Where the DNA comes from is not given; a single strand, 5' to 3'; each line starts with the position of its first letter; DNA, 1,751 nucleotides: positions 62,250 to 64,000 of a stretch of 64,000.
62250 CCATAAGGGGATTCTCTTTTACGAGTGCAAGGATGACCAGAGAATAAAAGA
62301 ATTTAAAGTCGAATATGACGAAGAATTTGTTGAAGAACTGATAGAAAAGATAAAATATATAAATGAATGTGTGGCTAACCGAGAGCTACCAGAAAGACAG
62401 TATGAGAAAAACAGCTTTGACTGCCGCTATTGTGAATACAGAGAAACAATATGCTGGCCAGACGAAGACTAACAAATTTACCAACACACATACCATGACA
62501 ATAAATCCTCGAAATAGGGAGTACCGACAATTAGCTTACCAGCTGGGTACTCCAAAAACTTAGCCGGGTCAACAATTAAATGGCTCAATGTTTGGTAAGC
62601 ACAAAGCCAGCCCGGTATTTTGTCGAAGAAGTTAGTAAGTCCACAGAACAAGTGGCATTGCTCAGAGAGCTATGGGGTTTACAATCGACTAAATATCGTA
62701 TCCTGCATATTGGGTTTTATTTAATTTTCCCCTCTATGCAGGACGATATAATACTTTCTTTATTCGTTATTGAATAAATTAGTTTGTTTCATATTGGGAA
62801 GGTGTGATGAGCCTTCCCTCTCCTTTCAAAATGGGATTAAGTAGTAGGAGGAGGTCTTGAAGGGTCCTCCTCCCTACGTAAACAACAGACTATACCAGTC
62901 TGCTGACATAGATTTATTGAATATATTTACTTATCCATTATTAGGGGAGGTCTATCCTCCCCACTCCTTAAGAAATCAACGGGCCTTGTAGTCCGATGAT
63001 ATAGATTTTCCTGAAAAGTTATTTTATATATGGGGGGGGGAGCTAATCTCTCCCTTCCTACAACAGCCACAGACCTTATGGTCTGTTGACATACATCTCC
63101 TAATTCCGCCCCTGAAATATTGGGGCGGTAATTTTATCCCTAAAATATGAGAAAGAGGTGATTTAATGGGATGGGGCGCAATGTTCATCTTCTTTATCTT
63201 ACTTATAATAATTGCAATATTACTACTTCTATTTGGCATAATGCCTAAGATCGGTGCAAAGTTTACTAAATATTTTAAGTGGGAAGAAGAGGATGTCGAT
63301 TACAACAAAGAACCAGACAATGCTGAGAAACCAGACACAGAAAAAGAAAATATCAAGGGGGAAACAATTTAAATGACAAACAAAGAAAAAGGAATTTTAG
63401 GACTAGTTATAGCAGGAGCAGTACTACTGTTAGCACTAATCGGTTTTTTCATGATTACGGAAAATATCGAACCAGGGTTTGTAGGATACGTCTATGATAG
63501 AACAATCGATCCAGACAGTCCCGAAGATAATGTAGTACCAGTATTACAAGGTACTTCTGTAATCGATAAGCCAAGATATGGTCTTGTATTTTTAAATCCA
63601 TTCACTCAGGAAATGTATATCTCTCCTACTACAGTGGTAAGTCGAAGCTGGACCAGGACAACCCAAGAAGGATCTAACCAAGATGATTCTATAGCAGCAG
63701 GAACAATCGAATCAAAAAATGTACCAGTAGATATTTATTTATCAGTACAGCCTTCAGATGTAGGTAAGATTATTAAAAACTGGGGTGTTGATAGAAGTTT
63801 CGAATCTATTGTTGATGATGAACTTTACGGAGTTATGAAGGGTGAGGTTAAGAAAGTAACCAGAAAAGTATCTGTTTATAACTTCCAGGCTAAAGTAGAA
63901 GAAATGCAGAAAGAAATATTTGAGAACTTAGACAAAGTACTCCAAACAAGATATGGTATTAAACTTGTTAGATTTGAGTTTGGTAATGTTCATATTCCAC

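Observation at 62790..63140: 350-bp intergenic block packed with SD/anti-SD-like GC hairpins and a twice-repeated CAGAC-hairpin + TGACATA element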

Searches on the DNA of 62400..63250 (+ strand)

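Call 9: search_dna_similar(query=window:62473-63165:+, collection=phages, mode=distant)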
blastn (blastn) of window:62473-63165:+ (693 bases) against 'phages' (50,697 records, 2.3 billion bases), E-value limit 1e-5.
No match.

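Call 22: search_rna_families(source=window, start=62400, end=63250, threshold=evalue, max_evalue=10, show_alignments=3)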
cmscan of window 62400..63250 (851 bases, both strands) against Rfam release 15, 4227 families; matches with E-value up to 10: 7.
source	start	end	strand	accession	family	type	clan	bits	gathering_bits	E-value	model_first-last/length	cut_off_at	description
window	62699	62769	-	RF00105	SNORD115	Gene; snRNA; snoRNA; CD-box;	-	19.7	39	0.81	1-82/82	no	Small nucleolar RNA SNORD115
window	62986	63063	+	RF00326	snoZ155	Gene; snRNA; snoRNA; CD-box;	-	19.4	43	5.7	1-81/81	no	Small nucleolar RNA Z155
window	62688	62752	-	RF01897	mir-188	Gene; miRNA;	-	19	72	0.84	1-84/84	no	mir-188 microRNA precursor family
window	62782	62852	+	RF02953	DUF1874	Cis-reg;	-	18.4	42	1.1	1-93/93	no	DUF1874 RNA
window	62688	62779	+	RF01237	snR161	Gene; snRNA; snoRNA; HACA-box;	CL00036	15.9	50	5.4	1-165/165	no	Small nucleolar RNA snR161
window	62923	63012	-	RF01087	PK-repZ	Cis-reg;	-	14.4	44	1.9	2-87/150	no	Pseudoknot of the regulatory region of the repZ gene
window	62971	63066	-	RF00619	U6atac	Gene; snRNA; splicing;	CL00009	14.2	33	0.61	1-126/126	no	U6atac minor spliceosomal RNA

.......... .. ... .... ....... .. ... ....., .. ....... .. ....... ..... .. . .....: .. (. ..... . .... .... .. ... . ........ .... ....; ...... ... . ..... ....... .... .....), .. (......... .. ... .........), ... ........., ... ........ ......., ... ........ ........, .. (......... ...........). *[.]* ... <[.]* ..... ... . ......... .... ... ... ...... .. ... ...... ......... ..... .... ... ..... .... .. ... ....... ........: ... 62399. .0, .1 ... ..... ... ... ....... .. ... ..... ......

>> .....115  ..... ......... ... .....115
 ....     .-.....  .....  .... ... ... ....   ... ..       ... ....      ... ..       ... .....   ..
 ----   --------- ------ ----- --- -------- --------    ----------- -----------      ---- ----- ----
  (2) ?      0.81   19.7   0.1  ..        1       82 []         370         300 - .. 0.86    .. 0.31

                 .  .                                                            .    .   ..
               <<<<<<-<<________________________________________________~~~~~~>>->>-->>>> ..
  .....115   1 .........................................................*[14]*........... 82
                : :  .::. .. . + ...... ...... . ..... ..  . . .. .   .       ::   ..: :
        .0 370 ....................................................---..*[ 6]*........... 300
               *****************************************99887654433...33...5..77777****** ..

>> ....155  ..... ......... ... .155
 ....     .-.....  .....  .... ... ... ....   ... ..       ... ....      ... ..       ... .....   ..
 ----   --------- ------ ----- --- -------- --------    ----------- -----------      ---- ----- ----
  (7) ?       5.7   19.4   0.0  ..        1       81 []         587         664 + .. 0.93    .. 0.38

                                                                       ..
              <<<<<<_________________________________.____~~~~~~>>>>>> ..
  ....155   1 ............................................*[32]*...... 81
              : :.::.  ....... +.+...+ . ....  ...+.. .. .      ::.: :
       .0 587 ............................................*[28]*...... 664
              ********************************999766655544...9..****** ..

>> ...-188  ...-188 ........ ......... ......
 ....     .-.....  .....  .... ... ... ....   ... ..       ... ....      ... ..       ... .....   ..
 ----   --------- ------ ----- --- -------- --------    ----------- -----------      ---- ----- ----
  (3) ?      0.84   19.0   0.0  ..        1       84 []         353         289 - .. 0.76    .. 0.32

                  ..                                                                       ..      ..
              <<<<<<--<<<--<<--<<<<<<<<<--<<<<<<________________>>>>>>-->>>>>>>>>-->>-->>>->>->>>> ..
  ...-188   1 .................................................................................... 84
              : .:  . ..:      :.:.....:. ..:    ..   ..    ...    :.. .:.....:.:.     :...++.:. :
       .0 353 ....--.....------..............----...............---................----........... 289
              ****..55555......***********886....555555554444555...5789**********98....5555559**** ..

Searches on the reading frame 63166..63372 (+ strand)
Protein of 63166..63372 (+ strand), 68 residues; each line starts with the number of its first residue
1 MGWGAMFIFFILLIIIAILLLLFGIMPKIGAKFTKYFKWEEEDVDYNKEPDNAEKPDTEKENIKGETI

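Call 14: search_protein_families(library=phrogs, proteins=[window:63166-63372:+])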
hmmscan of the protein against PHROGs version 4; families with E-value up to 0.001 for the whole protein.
window:63166-63372:+ (68 aa): 0 families

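Call 49: search_protein_families(library=pfam, proteins=[window:63166-63369:+], max_evalue=0.1)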
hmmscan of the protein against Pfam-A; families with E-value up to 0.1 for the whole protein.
window:63166-63369:+ (68 aa): 1 family
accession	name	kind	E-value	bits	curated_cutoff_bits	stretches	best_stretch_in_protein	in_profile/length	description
PF16118.10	DUF4834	-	0.01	17.2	27.8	1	7-48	3-44/99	Domain of unknown function (DUF4834)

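Call 71: search_protein_families(library=padloc, proteins=[window:63166-63369:+], max_evalue=0.01)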
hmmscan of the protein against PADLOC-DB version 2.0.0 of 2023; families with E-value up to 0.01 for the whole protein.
window:63166-63369:+ (68 aa): 0 families

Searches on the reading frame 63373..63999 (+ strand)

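Call 14: search_protein_families(library=phrogs, proteins=[window:63373-63999:+])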
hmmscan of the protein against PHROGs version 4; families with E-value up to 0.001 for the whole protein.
window:63373-63999:+ (209 aa): 1 family
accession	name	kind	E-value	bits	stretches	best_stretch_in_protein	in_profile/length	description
phrog_200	-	other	3.4e-13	50.4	1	4-198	76-248/379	lipoprotein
